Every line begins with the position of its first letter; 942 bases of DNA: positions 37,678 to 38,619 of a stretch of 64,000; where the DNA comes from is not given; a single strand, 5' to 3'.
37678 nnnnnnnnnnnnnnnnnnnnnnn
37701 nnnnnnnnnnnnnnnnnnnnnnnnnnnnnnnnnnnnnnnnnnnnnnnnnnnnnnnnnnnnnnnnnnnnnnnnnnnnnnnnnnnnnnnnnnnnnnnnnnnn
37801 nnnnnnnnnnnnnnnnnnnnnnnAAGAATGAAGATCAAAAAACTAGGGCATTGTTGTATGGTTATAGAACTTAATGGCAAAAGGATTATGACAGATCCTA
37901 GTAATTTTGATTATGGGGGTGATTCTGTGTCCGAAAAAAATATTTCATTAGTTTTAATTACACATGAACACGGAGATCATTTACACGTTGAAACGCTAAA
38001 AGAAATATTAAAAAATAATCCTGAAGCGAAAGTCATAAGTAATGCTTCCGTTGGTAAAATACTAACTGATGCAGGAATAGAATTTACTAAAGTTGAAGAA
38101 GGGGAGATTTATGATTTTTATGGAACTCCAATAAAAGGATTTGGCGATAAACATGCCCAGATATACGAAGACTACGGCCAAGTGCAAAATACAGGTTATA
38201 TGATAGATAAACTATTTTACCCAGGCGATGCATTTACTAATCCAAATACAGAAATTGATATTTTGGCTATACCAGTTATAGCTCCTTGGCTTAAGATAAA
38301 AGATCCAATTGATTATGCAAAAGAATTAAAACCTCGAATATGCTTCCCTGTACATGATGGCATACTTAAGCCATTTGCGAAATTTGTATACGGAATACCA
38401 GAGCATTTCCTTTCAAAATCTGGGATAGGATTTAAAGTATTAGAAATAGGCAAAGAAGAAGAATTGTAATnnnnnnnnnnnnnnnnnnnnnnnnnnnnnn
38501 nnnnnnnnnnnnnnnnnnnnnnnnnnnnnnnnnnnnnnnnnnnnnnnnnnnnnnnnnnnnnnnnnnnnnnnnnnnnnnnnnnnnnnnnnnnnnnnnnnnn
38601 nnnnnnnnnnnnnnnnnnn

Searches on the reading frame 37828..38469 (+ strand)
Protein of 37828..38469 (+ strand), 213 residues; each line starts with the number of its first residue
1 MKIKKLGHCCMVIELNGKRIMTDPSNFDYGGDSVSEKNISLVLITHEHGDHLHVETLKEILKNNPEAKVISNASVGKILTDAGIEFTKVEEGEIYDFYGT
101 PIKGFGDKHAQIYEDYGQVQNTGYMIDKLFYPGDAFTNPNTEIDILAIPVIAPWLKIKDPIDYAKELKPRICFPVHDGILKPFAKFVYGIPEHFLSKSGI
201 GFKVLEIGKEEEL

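Call 7: search_protein_families(library=ncbifam, proteins=[window:37828-38469:+])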
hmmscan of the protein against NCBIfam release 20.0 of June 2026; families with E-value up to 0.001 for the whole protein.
window:37828-38469:+ (213 aa): 3 families
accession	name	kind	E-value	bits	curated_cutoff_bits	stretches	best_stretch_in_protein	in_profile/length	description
NF001911.0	PRK00685.1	equivalog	5.8e-12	45.6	144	1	1-115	1-115/228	metal-dependent hydrolase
NF038231.1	MBL_Geo_Pelo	equivalog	0.00055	19.6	360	0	8-144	34-179/250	GPMC system MBL fold metallohydrolase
NF008688.0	PRK11709.1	equivalog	0.00078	18.4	306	0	35-86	106-158/355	L-ascorbate 6-phosphate lactonase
